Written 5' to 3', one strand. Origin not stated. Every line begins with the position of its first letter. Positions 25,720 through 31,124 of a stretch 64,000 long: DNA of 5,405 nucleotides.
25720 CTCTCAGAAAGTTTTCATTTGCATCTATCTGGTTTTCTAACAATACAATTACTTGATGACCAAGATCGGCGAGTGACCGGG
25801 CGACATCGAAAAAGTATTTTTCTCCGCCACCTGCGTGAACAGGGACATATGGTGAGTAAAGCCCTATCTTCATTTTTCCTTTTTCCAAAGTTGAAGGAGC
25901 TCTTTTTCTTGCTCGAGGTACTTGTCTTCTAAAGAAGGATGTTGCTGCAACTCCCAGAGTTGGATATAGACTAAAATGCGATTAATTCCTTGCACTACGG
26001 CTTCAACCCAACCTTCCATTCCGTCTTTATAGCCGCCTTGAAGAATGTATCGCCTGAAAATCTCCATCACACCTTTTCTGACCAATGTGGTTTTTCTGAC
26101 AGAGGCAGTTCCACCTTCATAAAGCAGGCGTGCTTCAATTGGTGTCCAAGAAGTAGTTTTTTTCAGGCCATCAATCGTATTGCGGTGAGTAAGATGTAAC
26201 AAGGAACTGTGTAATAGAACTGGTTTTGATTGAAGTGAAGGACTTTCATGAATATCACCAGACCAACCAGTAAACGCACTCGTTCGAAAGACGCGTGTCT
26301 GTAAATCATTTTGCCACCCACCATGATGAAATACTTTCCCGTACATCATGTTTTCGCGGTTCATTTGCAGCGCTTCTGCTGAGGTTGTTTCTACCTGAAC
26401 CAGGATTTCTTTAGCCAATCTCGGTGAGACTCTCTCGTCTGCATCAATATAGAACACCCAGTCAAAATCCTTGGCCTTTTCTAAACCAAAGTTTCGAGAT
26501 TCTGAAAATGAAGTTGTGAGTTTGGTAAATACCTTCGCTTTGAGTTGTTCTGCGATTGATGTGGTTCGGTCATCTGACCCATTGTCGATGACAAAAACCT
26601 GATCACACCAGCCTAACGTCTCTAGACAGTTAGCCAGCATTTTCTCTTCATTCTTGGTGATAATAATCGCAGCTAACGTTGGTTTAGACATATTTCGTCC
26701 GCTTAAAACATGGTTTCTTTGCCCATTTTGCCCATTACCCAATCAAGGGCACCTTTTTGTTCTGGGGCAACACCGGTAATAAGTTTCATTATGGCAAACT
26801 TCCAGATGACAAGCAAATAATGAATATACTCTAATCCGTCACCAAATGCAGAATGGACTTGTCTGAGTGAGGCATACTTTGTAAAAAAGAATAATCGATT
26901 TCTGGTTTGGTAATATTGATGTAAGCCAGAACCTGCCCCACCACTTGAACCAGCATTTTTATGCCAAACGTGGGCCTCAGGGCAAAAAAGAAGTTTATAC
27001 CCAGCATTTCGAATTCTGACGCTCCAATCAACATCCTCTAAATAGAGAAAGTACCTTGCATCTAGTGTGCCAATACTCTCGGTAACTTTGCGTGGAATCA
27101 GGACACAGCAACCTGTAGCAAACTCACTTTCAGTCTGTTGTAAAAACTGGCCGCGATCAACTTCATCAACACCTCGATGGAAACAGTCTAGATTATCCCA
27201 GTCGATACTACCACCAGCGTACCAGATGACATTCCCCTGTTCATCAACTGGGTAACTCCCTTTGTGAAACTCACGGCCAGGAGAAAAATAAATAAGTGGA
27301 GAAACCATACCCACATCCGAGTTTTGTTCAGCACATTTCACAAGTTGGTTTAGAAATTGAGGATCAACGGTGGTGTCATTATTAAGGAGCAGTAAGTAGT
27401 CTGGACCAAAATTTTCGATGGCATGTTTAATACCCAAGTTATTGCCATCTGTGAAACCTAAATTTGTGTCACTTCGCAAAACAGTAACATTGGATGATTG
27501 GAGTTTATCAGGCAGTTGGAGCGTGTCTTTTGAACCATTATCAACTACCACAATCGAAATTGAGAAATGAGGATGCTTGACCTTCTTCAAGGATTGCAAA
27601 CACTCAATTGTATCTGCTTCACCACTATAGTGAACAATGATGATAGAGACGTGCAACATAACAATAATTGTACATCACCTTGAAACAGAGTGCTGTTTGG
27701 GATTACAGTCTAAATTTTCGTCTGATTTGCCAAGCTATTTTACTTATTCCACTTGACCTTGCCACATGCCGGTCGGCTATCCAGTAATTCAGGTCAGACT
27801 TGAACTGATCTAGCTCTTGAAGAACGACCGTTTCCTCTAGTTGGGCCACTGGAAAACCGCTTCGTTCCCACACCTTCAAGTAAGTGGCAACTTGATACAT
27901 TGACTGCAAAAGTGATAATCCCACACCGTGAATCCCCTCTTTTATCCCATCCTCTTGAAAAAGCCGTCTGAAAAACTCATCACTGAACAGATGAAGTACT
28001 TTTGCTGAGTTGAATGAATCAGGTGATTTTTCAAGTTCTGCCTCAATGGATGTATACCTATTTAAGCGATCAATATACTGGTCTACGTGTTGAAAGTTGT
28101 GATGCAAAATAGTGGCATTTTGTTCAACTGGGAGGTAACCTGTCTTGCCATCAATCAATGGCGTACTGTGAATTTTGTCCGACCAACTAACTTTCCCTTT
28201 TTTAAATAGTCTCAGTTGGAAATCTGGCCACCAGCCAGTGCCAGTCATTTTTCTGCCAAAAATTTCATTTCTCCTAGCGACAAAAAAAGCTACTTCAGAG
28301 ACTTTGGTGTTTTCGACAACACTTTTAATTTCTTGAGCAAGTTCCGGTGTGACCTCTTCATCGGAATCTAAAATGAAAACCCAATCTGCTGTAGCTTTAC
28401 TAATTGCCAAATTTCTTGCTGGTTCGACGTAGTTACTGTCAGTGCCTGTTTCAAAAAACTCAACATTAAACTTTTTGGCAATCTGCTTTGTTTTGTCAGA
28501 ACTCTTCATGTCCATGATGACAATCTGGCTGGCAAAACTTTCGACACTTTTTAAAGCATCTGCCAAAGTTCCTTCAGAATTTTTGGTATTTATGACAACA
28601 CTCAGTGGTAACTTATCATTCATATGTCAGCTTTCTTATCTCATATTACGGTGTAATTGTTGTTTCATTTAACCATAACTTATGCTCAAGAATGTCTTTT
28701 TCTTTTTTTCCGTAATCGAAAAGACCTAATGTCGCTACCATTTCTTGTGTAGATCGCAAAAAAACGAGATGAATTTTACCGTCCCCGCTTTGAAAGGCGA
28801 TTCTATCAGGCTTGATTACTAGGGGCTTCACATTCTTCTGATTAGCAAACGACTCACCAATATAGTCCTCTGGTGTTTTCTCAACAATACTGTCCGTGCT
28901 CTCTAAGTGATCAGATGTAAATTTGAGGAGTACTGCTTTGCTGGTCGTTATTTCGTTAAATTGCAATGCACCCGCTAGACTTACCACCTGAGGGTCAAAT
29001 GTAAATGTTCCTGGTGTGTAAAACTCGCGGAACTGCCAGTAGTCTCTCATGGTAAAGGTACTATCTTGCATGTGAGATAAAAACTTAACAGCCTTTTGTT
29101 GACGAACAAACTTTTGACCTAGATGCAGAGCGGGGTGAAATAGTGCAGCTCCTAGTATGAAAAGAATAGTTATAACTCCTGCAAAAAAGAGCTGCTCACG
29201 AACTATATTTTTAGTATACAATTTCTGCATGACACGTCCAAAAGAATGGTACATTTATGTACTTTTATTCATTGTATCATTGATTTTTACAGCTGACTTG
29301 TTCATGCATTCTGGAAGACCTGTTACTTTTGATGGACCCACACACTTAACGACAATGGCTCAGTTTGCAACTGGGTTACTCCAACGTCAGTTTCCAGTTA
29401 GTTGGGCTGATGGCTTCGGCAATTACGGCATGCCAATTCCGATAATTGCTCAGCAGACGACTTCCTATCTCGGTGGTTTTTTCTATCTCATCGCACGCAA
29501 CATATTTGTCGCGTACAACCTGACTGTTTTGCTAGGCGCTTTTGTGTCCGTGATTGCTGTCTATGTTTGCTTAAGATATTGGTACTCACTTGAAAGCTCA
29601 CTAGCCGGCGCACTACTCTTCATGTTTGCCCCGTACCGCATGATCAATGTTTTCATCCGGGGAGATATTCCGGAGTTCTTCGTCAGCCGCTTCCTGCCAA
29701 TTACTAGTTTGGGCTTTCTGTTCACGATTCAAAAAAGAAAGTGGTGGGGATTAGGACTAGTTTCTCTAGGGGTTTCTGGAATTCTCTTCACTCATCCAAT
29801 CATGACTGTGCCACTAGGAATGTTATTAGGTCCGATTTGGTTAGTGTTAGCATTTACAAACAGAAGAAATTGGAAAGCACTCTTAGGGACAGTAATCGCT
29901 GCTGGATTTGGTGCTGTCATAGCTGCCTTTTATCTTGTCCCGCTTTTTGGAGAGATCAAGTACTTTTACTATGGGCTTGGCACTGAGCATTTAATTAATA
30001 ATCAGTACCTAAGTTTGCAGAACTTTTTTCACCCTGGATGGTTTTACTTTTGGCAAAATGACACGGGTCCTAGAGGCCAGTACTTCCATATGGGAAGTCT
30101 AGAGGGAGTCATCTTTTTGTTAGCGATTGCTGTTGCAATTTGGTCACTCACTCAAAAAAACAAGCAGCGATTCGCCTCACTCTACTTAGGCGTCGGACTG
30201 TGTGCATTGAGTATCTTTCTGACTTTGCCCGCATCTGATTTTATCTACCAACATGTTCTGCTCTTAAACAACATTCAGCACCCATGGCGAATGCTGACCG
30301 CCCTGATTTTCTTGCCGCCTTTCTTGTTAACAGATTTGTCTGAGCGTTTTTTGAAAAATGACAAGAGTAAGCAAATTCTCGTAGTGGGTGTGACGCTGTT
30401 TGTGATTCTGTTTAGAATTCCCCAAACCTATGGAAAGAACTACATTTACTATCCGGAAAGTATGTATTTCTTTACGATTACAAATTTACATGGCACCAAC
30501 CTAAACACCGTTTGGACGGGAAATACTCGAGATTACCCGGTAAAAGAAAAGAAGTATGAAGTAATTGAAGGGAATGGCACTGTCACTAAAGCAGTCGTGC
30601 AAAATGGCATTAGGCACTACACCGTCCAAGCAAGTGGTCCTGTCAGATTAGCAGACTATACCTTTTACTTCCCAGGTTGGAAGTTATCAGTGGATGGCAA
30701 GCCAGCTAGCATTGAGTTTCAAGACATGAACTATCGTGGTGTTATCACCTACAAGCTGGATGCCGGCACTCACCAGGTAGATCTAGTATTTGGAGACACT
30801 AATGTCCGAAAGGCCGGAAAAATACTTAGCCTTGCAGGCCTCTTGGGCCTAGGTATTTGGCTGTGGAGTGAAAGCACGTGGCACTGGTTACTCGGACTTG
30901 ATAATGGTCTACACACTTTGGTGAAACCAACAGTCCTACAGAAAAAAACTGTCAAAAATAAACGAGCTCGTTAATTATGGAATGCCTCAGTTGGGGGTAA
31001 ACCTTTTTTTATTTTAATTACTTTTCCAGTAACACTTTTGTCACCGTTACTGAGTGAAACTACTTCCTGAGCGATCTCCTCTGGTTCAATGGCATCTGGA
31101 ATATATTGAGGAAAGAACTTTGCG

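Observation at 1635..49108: Extreme expansion of GT-C-type polytopic membrane glycosyltransferases (about 15 genes, seven PMT_2/ArnT-like)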

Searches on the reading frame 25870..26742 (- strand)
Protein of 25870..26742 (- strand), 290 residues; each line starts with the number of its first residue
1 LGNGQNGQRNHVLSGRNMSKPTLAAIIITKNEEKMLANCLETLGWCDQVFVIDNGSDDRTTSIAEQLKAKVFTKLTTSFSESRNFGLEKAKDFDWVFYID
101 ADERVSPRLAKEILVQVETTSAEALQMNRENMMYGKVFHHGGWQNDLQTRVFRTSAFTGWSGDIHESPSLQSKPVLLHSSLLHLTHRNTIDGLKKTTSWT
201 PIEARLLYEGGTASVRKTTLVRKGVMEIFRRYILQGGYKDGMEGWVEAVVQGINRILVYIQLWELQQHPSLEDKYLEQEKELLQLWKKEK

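Call 5: search_protein_families(library=pfam, proteins=[window:25870-26742:-], max_evalue=0.01)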
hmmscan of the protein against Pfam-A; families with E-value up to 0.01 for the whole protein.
window:25870-26742:- (290 aa): 3 families
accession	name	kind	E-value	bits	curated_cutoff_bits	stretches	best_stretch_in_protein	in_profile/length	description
PF00535.33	Glycos_transf_2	-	9e-14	52.2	23.3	1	26-129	3-115/168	Glycosyl transferase family 2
PF13704.12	Glyco_tranf_2_4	-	6.7e-08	33.4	27.5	1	30-103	1-82/98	Glycosyl transferase family 2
PF13641.12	Glyco_tranf_2_3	-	4.3e-05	24.1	27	1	21-253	1-199/230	Glycosyltransferase like family 2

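Call 60: search_protein_families(library=ncbifam, proteins=[window:25870-26742:-], max_evalue=1e-8)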
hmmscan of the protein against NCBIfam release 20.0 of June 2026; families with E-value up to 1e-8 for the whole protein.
window:25870-26742:- (290 aa): 0 families

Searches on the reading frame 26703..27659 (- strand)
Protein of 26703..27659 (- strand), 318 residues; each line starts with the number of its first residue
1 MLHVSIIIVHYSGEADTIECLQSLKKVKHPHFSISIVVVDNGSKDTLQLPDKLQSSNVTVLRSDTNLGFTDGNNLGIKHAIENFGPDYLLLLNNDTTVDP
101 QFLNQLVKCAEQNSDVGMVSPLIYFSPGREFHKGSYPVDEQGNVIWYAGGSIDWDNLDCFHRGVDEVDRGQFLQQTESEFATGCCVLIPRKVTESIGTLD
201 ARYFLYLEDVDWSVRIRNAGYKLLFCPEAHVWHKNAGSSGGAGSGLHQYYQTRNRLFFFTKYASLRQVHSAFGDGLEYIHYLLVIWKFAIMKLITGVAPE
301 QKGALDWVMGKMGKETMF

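Call 5: search_protein_families(library=pfam, proteins=[window:26703-27659:-], max_evalue=0.01)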
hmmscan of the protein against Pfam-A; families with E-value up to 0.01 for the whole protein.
window:26703-27659:- (318 aa): 4 families
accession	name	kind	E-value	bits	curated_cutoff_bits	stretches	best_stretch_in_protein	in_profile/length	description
PF13641.12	Glyco_tranf_2_3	-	1.6e-18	68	27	1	4-236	3-214/230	Glycosyltransferase like family 2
PF00535.33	Glycos_transf_2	-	1.1e-17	64.9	23.3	1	5-196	1-167/168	Glycosyl transferase family 2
PF13632.12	Glyco_trans_2_3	-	5.2e-07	30.1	27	1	180-259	71-142/198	Glycosyl transferase family group 2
PF13506.12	Glyco_transf_21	-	0.00011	22.2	21.7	0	80-131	25-75/174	Glycosyl transferase family 21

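Call 60: search_protein_families(library=ncbifam, proteins=[window:26703-27659:-], max_evalue=1e-8)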
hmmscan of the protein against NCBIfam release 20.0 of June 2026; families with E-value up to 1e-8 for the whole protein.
window:26703-27659:- (318 aa): 5 families
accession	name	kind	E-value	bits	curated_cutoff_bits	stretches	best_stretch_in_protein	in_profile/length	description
TIGR01556.1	rhamnosyltran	subfamily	1.6e-19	70.2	200.55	0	166-263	135-240/281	rhamnosyltransferase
TIGR03965.1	mycofact_glyco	equivalog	1e-13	51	280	0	4-122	76-190/467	mycofactocin biosynthesis glycosyltransferase MftF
NF041875.1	EPS_EpsD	equivalog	1.7e-13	50.7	370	0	4-115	1-109/325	exopolysaccharide biosynthesis glycosyltransferase EpsD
NF050113.1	gal_furan_GlfT1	equivalog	5.6e-12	45.6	330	1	19-237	16-210/290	galactofuranosyltransferase GlfT1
TIGR03937.1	PgaC_IcaA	equivalog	1.8e-10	40.4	422.3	0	3-119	46-159/407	poly-beta-1,6-N-acetyl-D-glucosamine synthase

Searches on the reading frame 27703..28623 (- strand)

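Call 5: search_protein_families(library=pfam, proteins=[window:27703-28623:-], max_evalue=0.01)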
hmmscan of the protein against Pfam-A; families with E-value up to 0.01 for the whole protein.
window:27703-28623:- (306 aa): 4 families
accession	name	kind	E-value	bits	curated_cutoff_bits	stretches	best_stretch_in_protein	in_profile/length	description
PF00535.33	Glycos_transf_2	-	2e-17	64.1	23.3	1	8-150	1-152/168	Glycosyl transferase family 2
PF10111.15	Glyco_tranf_2_2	-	7.1e-05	22.9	27.3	1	8-110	1-113/276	Glycosyltransferase like family 2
PF13704.12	Glyco_tranf_2_4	-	0.0031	18.4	27.5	1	18-89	5-82/98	Glycosyl transferase family 2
PF13896.12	Glyco_transf_49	-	0.0076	16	27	0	68-121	120-177/329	Glycosyl-transferase for dystroglycan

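Call 60: search_protein_families(library=ncbifam, proteins=[window:27703-28623:-], max_evalue=1e-8)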
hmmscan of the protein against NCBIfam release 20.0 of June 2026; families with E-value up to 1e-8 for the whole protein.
window:27703-28623:- (306 aa): 1 family
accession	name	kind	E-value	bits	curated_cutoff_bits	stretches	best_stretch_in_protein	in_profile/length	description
TIGR04283.1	glyco_like_mftF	equivalog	1.5e-09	37.8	182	1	7-115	1-109/221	TIGR04283 family arsenosugar biosynthesis glycosyltransferase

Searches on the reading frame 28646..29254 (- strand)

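Call 5: search_protein_families(library=pfam, proteins=[window:28646-29254:-], max_evalue=0.01)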
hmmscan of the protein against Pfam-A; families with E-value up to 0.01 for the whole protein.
window:28646-29254:- (202 aa): 0 families

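Call 12: search_protein_families(library=pfam, proteins=[window:28646-29254:-], max_evalue=10)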
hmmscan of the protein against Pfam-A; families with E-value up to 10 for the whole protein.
window:28646-29254:- (202 aa): 0 families

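Call 14: search_protein_families(library=ncbifam, proteins=[window:28646-29254:-], max_evalue=1)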
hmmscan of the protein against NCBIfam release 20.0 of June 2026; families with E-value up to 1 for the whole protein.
window:28646-29254:- (202 aa): 1 family
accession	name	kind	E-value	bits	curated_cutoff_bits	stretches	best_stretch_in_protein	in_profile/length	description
NF033422.1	onco_T4SS_CagA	equivalog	0.051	11.3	999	1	89-191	380-483/1180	type IV secretion system oncogenic effector CagA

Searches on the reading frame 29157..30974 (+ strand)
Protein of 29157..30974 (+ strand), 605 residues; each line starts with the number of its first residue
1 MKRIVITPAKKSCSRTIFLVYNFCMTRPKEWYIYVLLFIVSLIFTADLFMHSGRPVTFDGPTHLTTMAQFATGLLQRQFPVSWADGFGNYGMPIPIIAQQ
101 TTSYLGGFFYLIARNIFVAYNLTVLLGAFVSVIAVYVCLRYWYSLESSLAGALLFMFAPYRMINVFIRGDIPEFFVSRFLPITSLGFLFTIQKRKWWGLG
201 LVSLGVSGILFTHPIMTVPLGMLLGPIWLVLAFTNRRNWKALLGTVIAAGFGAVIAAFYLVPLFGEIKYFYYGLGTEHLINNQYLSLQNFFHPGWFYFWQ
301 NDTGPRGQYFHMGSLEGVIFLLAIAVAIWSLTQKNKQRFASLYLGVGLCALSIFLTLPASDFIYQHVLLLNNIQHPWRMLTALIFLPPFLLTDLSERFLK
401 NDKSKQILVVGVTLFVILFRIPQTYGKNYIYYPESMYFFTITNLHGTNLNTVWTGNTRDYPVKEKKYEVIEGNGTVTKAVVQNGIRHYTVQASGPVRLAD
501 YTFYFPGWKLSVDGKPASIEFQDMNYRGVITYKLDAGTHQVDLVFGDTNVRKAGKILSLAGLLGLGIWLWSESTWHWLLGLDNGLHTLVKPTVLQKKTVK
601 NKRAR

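Call 5: search_protein_families(library=pfam, proteins=[window:29157-30974:+], max_evalue=0.01)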
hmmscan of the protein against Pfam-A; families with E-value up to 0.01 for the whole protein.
window:29157-30974:+ (605 aa): 1 family
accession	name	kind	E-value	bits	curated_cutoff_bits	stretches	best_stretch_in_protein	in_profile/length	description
PF10131.15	PTPS_related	-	4.9e-12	45.5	26.4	1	104-364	10-260/621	6-pyruvoyl-tetrahydropterin synthase related domain; membrane protein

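Call 14: search_protein_families(library=ncbifam, proteins=[window:29157-30974:+], max_evalue=1)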
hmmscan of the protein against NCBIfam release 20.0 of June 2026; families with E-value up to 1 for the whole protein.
window:29157-30974:+ (605 aa): 0 families
